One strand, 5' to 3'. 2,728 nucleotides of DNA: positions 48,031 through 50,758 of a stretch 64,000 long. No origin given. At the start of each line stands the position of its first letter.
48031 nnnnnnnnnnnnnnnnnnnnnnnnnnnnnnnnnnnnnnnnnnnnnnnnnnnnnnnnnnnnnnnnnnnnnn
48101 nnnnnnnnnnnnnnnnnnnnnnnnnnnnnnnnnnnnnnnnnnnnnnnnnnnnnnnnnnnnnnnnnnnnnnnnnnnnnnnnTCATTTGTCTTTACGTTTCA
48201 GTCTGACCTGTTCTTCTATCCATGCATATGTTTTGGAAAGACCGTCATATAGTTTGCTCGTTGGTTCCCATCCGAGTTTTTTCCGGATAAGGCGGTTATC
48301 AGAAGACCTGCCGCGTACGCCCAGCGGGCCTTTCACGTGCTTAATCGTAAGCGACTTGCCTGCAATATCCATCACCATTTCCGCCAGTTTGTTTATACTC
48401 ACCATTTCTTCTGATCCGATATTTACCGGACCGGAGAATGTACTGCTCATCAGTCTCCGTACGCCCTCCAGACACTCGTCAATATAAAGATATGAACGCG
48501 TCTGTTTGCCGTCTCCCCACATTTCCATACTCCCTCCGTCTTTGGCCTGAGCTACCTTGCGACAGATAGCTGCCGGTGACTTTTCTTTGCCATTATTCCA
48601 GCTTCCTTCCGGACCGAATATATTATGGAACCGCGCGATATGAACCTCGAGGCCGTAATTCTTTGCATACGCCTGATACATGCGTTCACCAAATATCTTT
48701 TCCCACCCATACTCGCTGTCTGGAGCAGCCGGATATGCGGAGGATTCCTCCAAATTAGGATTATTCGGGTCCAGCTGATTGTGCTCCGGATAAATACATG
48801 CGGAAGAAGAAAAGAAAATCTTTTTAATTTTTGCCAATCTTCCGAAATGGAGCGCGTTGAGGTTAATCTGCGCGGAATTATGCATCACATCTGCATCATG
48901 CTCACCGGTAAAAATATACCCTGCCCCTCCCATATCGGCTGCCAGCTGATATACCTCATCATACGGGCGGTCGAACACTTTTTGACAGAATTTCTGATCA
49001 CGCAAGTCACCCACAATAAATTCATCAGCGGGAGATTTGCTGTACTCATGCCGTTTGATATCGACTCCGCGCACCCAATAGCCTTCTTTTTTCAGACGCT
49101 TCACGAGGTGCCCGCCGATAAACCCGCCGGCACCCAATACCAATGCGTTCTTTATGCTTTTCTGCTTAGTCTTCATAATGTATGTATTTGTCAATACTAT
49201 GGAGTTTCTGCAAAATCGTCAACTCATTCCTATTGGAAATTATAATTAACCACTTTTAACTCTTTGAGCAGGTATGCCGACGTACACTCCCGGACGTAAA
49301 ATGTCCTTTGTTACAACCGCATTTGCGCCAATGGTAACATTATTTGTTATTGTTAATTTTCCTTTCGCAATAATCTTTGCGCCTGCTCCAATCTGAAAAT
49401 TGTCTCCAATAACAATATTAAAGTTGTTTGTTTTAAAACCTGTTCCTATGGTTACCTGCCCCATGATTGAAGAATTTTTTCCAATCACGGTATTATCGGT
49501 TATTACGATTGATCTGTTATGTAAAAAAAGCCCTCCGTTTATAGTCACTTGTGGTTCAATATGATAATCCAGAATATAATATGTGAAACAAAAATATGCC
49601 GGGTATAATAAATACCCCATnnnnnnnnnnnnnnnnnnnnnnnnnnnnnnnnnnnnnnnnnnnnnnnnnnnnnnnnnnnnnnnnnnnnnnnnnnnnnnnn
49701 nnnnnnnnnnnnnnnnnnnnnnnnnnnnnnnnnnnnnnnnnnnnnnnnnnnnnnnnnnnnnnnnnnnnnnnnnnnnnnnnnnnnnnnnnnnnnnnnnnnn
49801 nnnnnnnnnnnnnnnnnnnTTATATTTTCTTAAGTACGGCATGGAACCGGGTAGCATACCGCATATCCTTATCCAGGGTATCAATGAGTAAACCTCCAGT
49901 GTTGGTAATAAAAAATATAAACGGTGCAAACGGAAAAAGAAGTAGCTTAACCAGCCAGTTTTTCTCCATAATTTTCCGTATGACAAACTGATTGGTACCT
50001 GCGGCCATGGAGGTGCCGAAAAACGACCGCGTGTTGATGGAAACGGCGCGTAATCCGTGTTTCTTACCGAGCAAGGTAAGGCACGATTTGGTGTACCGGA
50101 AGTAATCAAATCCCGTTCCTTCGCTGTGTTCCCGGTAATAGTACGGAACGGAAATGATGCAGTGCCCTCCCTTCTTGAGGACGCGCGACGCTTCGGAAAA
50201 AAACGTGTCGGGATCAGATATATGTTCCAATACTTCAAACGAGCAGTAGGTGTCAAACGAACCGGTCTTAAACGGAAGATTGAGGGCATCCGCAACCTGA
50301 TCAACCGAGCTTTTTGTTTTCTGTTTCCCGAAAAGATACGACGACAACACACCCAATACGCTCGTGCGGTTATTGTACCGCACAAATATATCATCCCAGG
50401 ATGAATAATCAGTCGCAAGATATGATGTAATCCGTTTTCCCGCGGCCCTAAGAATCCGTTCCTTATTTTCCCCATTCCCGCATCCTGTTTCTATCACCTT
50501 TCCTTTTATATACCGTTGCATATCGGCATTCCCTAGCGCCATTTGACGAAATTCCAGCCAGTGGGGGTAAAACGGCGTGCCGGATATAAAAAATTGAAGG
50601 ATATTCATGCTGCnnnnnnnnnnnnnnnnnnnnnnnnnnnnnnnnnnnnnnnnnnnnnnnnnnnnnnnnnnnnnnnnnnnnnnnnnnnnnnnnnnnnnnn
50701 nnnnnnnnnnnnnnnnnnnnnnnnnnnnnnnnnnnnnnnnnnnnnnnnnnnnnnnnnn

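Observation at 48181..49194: Bacterial GDP-mannose 3,5-epimerase homologue (GDP-L-galactose/GDP-L-gulose formation)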

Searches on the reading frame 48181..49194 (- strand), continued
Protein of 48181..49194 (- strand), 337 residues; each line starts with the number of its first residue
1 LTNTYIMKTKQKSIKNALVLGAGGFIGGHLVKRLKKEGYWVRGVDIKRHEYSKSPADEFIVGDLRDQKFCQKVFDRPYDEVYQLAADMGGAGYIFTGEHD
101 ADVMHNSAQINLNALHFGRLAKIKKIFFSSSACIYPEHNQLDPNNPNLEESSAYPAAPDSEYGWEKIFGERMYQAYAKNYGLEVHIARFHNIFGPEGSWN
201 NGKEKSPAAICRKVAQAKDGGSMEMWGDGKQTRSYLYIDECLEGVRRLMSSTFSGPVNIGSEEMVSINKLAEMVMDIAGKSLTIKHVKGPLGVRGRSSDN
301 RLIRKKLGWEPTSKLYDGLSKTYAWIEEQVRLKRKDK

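Call 31: find_related_loci(query=window:48181-49176:-, collection=genome_contigs, flank=5000)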
Query window:48181-49176:- (331 aa) in genome_contigs; peptide patterns used: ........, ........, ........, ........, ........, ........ (x = any residue, [..] = any of these).
189 stretches matched a pattern; 144 encode a relative of the query (tblastn E <= 1e-3); the best 80 are kept; 80 distinct loci.
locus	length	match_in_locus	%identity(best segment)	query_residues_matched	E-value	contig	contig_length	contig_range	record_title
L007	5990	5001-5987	91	1-330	0e+0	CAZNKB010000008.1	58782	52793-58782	MAG TPA_asm: uncultured Gammaproteobacteria bacterium isolate SRP173033_co3_60 genome assembly, contig: NODE_464_length_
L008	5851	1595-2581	86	3-331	0e+0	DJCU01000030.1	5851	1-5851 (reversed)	MAG TPA_asm: Candidatus Gottesmanbacteria bacterium UBA5942 UBA5942_contig_1201, whole genome shotgun sequence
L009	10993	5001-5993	85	1-331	0e+0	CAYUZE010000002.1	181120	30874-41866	MAG TPA_asm: uncultured Gammaproteobacteria bacterium isolate binchicken_co130_63 genome assembly, contig: NODE_146_leng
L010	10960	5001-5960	88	11-330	0e+0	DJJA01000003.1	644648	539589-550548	MAG TPA_asm: Candidatus Gottesmanbacteria bacterium UBA6580 UBA6580_contig_80, whole genome shotgun sequence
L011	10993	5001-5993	85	1-331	0e+0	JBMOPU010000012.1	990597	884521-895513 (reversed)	MAG: Patescibacteria group bacterium isolate Betzabe_MAG136 MAG136_14, whole genome shotgun sequence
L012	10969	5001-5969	86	8-330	0e+0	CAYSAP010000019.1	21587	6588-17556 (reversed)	MAG TPA_asm: uncultured Gammaproteobacteria bacterium isolate SRP090828_co2_19 genome assembly, contig: NODE_813_length_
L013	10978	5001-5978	83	5-330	0e+0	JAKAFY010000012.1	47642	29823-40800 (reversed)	MAG: bacterium isolate WY2.bin139 NODE_920_length_47642_cov_2.050468, whole genome shotgun sequence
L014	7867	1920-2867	76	9-324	5e-168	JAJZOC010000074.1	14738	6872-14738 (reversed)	MAG: bacterium isolate MAS4.bin4 NODE_4695_length_14738_cov_2.558689, whole genome shotgun sequence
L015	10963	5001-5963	73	1-324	8e-168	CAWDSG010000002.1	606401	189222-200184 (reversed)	MAG: uncultured bacterium isolate MFD03726.bin.1.60 genome assembly, contig: contig_80216, whole genome shotgun sequence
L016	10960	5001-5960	75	9-325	9e-165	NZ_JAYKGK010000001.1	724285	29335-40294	Rosettibacter primus strain 4148-Me NODE_1_length_724285_cov_167.854289, whole genome shotgun sequence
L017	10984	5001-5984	69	1-328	1e-163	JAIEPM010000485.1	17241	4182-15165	MAG: Candidatus Obscuribacterales bacterium isolate co.spades.DASTOOL.2.5kb_016 c_000000435455, whole genome shotgun seq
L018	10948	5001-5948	74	9-324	2e-163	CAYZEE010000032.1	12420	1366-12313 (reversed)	MAG TPA_asm: uncultured Gammaproteobacteria bacterium isolate SRP271791_co2_53 genome assembly, contig: NODE_1294_length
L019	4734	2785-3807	70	1-324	8e-167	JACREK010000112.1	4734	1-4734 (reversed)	MAG: Candidatus Gottesmanbacteria bacterium isolate NC_groundwater_1697_Pr3_B-0.1um_39_16 SR-2_scaffold_141_2279069, who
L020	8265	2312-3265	72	8-325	9e-163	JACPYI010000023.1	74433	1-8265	MAG: Candidatus Sungiibacteriota bacterium isolate NC_groundwater_859_Pr1_B-0.1um_51_34 Montesol18_Bp1_scaffold_1018508,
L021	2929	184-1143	71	9-329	2e-170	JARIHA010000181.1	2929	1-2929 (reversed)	MAG: Candidatus Taylorbacteria bacterium isolate CullarsAll.DT.40 k141_137287, whole genome shotgun sequence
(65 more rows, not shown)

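Call 57: search_protein_representatives(protein=window:48181-49176:-)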
Query: 331 residues. Proteins with E-value up to 0.001 (for the whole library): 45596; up to 1e-10: 14130; up to 1e-30: 1023. The best 150 are listed.
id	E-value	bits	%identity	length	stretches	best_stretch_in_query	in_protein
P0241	3.6e-133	460.3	63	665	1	8-325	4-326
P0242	6.3e-126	436.5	64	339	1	9-325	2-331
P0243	2.3e-125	434.7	60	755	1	7-322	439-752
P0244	1.6e-117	408.9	57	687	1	2-325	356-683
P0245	9.0e-117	406.4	57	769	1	8-325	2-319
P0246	1.3e-113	396.0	58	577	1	11-325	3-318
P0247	6.8e-113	393.7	53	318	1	11-324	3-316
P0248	4.6e-112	391.0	53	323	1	9-324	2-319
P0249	9.3e-112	389.9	58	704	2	10-226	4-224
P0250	5.6e-111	387.4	52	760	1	6-324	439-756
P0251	1.8e-110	385.7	54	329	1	9-325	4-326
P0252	1.4e-109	382.7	55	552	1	8-322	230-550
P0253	1.4e-107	376.2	54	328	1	9-325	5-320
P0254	1.8e-107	375.8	54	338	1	11-325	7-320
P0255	2.1e-107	375.7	71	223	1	9-230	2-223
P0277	1.1e-93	330.6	52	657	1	10-325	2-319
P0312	3.2e-83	296.1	45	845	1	10-329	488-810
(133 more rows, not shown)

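Call 58: search_protein_families(library=pfam, proteins=[P0241, P0243, P0244, P0245, P0246, P0249, P0250, P0252, P0277, P0312], max_evalue=0.000001)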
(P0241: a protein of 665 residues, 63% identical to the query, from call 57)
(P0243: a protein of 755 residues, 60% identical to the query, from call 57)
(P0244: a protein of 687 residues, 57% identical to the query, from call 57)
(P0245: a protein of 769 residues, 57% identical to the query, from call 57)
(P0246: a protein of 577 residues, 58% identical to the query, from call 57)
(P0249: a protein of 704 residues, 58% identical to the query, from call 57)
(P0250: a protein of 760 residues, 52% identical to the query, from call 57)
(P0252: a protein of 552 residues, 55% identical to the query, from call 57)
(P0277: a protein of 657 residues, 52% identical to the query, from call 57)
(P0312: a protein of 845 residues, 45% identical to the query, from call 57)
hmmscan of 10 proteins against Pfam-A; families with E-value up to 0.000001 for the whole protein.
P0241 (665 aa): 4 families
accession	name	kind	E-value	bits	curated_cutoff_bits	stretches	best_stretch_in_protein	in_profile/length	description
PF01370.27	Epimerase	-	2.8e-43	148.5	20.9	1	7-254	1-240/240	NAD dependent epimerase/dehydratase family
PF16363.11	GDP_Man_Dehyd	-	1.6e-28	100.6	27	1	8-316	1-331/332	GDP-mannose 4,6 dehydratase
PF05830.17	NodZ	-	1.4e-07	31.1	28.3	0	508-634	168-295/322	Nodulation protein Z (NodZ)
PF01073.25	3Beta_HSD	-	8.3e-07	28.7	22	0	8-166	1-156/280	3-beta hydroxysteroid dehydrogenase/isomerase family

P0243 (755 aa): 4 families
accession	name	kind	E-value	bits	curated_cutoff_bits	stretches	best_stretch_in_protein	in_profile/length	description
PF01370.27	Epimerase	-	1e-43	150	20.9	1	444-684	2-240/240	NAD dependent epimerase/dehydratase family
PF16363.11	GDP_Man_Dehyd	-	7.6e-27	95.1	27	1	444-709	1-273/332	GDP-mannose 4,6 dehydratase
PF01073.25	3Beta_HSD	-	1.3e-12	47.8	22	1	444-626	1-189/280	3-beta hydroxysteroid dehydrogenase/isomerase family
PF13460.12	NAD_binding_10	-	1e-08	35.7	27.2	1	447-571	1-113/184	NAD(P)H-binding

P0244 (687 aa): 5 families
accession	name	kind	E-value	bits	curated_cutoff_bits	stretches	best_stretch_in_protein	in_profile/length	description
PF01370.27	Epimerase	-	5.3e-34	118.1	20.9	1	366-610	2-240/240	NAD dependent epimerase/dehydratase family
PF03721.20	UDPG_MGDP_dh_N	-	3.1e-32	112.1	27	1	3-174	2-185/187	UDP-glucose/GDP-mannose dehydrogenase family, NAD binding domain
PF00984.24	UDPG_MGDP_dh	-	2.3e-24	85.7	25.4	1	194-285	2-93/94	UDP-glucose/GDP-mannose dehydrogenase family, central domain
PF16363.11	GDP_Man_Dehyd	-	1.5e-16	61.3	27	1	367-670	2-328/332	GDP-mannose 4,6 dehydratase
PF01073.25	3Beta_HSD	-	1.2e-08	34.7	22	1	366-520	1-156/280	3-beta hydroxysteroid dehydrogenase/isomerase family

P0245 (769 aa): 4 families
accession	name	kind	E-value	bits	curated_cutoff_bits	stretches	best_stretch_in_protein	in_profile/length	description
PF01370.27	Epimerase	-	1.1e-45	156.4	20.9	1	6-248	2-240/240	NAD dependent epimerase/dehydratase family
PF16363.11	GDP_Man_Dehyd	-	3.9e-32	112.5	27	1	6-310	1-332/332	GDP-mannose 4,6 dehydratase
PF01073.25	3Beta_HSD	-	4.4e-10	39.5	22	1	6-172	1-169/280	3-beta hydroxysteroid dehydrogenase/isomerase family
PF13460.12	NAD_binding_10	-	7.4e-08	32.9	27.2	1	9-130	1-108/184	NAD(P)H-binding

P0246 (577 aa): 3 families
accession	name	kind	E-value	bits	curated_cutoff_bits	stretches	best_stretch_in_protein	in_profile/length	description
PF01370.27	Epimerase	-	5.6e-41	141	20.9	1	4-246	2-240/240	NAD dependent epimerase/dehydratase family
PF16363.11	GDP_Man_Dehyd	-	3.5e-27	96.2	27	1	5-269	2-271/332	GDP-mannose 4,6 dehydratase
PF01073.25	3Beta_HSD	-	1.1e-07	31.7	22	1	5-222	2-216/280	3-beta hydroxysteroid dehydrogenase/isomerase family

P0249 (704 aa): 3 families
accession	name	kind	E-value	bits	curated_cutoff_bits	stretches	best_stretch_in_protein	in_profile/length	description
PF01370.27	Epimerase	-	1.1e-30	107.3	20.9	1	5-221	1-205/240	NAD dependent epimerase/dehydratase family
PF16363.11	GDP_Man_Dehyd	-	1.1e-14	55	27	1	6-212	1-207/332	GDP-mannose 4,6 dehydratase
PF14528.11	LAGLIDADG_3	-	1.8e-09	38.1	22.5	0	476-526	3-53/82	LAGLIDADG-like domain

P0250 (760 aa): 3 families
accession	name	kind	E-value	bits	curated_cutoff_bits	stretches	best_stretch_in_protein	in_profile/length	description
PF01370.27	Epimerase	-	1.4e-42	146.3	20.9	1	444-677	1-227/240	NAD dependent epimerase/dehydratase family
PF16363.11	GDP_Man_Dehyd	-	2.2e-26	93.6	27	1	445-746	1-330/332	GDP-mannose 4,6 dehydratase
PF01073.25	3Beta_HSD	-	1.8e-08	34.2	22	1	445-622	1-184/280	3-beta hydroxysteroid dehydrogenase/isomerase family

P0252 (552 aa): 2 families
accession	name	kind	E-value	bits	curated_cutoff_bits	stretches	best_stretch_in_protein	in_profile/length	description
PF01370.27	Epimerase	-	4.4e-43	147.9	20.9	1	233-473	1-229/240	NAD dependent epimerase/dehydratase family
PF16363.11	GDP_Man_Dehyd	-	1.5e-23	84.2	27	1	234-541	1-329/332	GDP-mannose 4,6 dehydratase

P0277 (657 aa): 3 families
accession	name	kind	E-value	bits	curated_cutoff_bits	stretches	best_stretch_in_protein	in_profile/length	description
PF01370.27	Epimerase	-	1.2e-37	130.1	20.9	1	3-248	1-240/240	NAD dependent epimerase/dehydratase family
PF16363.11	GDP_Man_Dehyd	-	2.5e-24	86.8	27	1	4-307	1-329/332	GDP-mannose 4,6 dehydratase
PF01073.25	3Beta_HSD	-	3.7e-07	29.9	22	1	4-223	1-218/280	3-beta hydroxysteroid dehydrogenase/isomerase family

P0312 (845 aa): 9 families
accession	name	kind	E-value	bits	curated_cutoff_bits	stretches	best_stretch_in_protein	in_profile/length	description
PF01370.27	Epimerase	-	3.6e-47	161.3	20.9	1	489-735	1-240/240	NAD dependent epimerase/dehydratase family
PF03721.20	UDPG_MGDP_dh_N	-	3.6e-47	160.8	27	1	7-196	2-186/187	UDP-glucose/GDP-mannose dehydrogenase family, NAD binding domain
PF16363.11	GDP_Man_Dehyd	-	2.1e-29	103.5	27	1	490-796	1-331/332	GDP-mannose 4,6 dehydratase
PF00984.24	UDPG_MGDP_dh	-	6.3e-22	77.9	25.4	1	216-308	2-93/94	UDP-glucose/GDP-mannose dehydrogenase family, central domain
PF01073.25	3Beta_HSD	-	3.8e-14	52.8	22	1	490-669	1-186/280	3-beta hydroxysteroid dehydrogenase/isomerase family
PF03720.21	UDPG_MGDP_dh_C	-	5.4e-11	43.2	30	1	337-437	1-102/103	UDP-glucose/GDP-mannose dehydrogenase family, UDP binding domain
PF03446.21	NAD_binding_2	-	4.5e-10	40.2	21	0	7-106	1-82/161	NAD binding domain of 6-phosphogluconate dehydrogenase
PF02737.24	3HCDH_N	-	2.1e-08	34.8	22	0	8-99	2-98/180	3-hydroxyacyl-CoA dehydrogenase, NAD binding domain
PF13460.12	NAD_binding_10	-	4.6e-07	30.3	27.2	0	493-611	1-110/184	NAD(P)H-binding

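Call 78: predict_structure(alignment_id=A3)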
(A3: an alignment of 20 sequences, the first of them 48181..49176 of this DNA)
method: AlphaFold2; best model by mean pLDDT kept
length: 331 residues; sequences in the alignment: 20
mean_pLDDT: 77.0   pTM: 0.81
mean pLDDT of the five models: 77.0, 72.1, 62.1, 55.6, 51.5
residues with pLDDT >= 90: 101; 70-90: 132; 50-70: 54; < 50: 44
segments of 3 or more residues with pLDDT < 50: 1-4, 82-91, 126-150, 193-196
pLDDT, mean of each block of 10 residues (from residue 1): 64 88 93 94 79 92 94 84 44 63 81 86 59 44 42 54 61 76 80 56 89 87 84 93 85 84 94 94 64 79 89 94 78 45
secondary structure, 60 per line:
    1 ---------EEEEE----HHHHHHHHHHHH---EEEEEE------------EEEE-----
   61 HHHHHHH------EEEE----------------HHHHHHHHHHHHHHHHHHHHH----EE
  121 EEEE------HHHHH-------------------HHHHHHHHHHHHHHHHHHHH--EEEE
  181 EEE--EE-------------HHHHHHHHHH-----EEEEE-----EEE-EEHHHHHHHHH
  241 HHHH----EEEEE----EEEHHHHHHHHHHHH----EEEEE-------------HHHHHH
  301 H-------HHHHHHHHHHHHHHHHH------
elements in order: E10-14 H19-30 E34-39 E52-55 H61-67 E74-77 H94-114 E119-124 H131-135 H155-174 E177-183 H201-210 E216-220 E226-228 H232-244 E249-253 E258-260 H261-272 E277-281 H295-301 H309-325

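Call 80: fold_search(model_id=the predicted structure, library=pdb)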
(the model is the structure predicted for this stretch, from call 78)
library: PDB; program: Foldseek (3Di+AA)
matches with E <= 10: 1983; with E <= 0.001: 1518
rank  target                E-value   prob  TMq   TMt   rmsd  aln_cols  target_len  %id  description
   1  2c54_A                7.3e-34  1.00  0.81  0.74   5.2       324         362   48  gdp-mannose-3', 5' -epimerase (arabidopsis thaliana),k178r, with gdp-beta-l-gulose and gdp-4-keto-beta-l-gulose bound  (released 2005-11-14)
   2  2c5a_A                9.7e-34  1.00  0.80  0.74   5.2       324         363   48  GDP-mannose-3', 5' -epimerase (Arabidopsis thaliana),Y174F, with GDP-beta-L-galactose bound in the active site (released 2005-11-14)
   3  8sg0_B                1.2e-33  1.00  0.80  0.74   5.2       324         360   48  Crystal Structure of GDP-manose 3,5 epimerase de Myrciaria dubia in complex with substrate, product and NAD (released 2024-03-13)
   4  8sg0_A                1.2e-33  1.00  0.79  0.73   5.2       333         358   43  Crystal Structure of GDP-manose 3,5 epimerase de Myrciaria dubia in complex with substrate, product and NAD (released 2024-03-13)
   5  2c5a_B                1.4e-33  1.00  0.80  0.74   5.3       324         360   48  GDP-mannose-3', 5' -epimerase (Arabidopsis thaliana),Y174F, with GDP-beta-L-galactose bound in the active site (released 2005-11-14)
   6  8skb_B                1.5e-33  1.00  0.83  0.85   3.3       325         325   46  Crystal Structure of GDP-mannose 3,5 epimerase de Myrciaria dubia in complex with NAD (released 2024-03-13)
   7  2c54_B                1.6e-33  1.00  0.80  0.74   5.3       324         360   48  gdp-mannose-3', 5' -epimerase (arabidopsis thaliana),k178r, with gdp-beta-l-gulose and gdp-4-keto-beta-l-gulose bound  (released 2005-11-14)
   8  2c59_A                2.2e-33  1.00  0.80  0.74   5.3       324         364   48  gdp-mannose-3', 5' -epimerase (arabidopsis thaliana), with gdp-alpha-d-mannose and gdp-beta-l-galactose bound in the a (released 2005-11-14)
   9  2c5e_A                2.8e-33  1.00  0.80  0.74   5.3       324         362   48  gdp-mannose-3', 5' -epimerase (arabidopsis thaliana), k217a, with gdp-alpha-d-mannose bound in the active site. (released 2005-11-14)
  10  2c5e_B                2.8e-33  1.00  0.79  0.73   5.3       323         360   48  gdp-mannose-3', 5' -epimerase (arabidopsis thaliana), k217a, with gdp-alpha-d-mannose bound in the active site. (released 2005-11-14)
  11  8skb_D                5.9e-33  1.00  0.82  0.83   4.6       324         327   47  Crystal Structure of GDP-mannose 3,5 epimerase de Myrciaria dubia in complex with NAD (released 2024-03-13)
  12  2c59_B                1.7e-32  1.00  0.79  0.73   5.3       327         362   46  gdp-mannose-3', 5' -epimerase (arabidopsis thaliana), with gdp-alpha-d-mannose and gdp-beta-l-galactose bound in the a (released 2005-11-14)
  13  8skb_A                1.9e-32  1.00  0.82  0.83   4.1       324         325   46  Crystal Structure of GDP-mannose 3,5 epimerase de Myrciaria dubia in complex with NAD (released 2024-03-13)
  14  8skb_C                1.2e-30  1.00  0.80  0.83   4.3       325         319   44  Crystal Structure of GDP-mannose 3,5 epimerase de Myrciaria dubia in complex with NAD (released 2024-03-13)
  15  2b69                  4.6e-22  1.00  0.69  0.73   5.3       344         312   23  Crystal Structure of Human UDP-glucoronic acid decarboxylase (released 2005-10-18)
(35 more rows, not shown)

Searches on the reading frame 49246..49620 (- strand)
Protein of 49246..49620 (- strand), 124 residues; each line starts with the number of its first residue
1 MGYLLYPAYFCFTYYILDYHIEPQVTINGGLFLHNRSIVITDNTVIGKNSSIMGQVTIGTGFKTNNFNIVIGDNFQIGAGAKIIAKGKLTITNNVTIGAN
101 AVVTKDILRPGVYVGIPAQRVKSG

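Call 56: search_protein_families(library=pfam, proteins=[window:49246-49620:-], max_evalue=0.01)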
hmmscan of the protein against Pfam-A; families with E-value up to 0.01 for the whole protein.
window:49246-49620:- (124 aa): 3 families
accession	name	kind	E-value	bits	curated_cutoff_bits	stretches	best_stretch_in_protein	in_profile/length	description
PF00132.30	Hexapep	-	3.3e-09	36.5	27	2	68-105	1-36/36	Bacterial transferase hexapeptide (six repeats)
PF25084.1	LbH_EIF2B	-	2.9e-05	24.5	54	1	35-115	13-82/105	EIF2B subunit epsilon LbH domain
PF14602.12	Hexapep_2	-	0.0011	19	27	0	69-105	2-34/34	Hexapeptide repeat of succinyl-transferase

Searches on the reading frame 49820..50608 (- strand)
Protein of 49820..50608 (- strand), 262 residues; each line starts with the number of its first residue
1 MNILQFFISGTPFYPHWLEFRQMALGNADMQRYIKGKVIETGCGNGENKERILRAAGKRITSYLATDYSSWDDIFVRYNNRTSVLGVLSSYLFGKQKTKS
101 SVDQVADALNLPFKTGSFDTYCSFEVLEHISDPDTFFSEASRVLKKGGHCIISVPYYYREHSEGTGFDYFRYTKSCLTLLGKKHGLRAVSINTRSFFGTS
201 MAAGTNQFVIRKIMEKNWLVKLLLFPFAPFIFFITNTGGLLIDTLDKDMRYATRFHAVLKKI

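Call 8: search_protein_families(library=pfam, proteins=[window:49820-50608:-], max_evalue=0.00001)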
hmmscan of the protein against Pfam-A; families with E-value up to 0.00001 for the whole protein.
window:49820-50608:- (262 aa): 6 families
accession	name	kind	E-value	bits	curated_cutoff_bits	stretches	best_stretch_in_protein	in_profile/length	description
PF08241.18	Methyltransf_11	-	9e-16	58.7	21.2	1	40-152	2-95/95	Methyltransferase domain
PF13489.12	Methyltransf_23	-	1.5e-12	48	27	1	36-170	24-135/164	Methyltransferase domain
PF13649.12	Methyltransf_25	-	6.5e-11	43.2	27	1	104-148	51-97/97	Methyltransferase domain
PF13847.12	Methyltransf_31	-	6.2e-10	39.4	27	1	104-156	59-113/145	Methyltransferase domain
PF08242.18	Methyltransf_12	-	2.1e-08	35.2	30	1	40-150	2-98/98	Methyltransferase domain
PF01209.24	Ubie_methyltran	-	4.7e-06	26.5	20.1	1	95-207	93-201/233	ubiE/COQ5 methyltransferase family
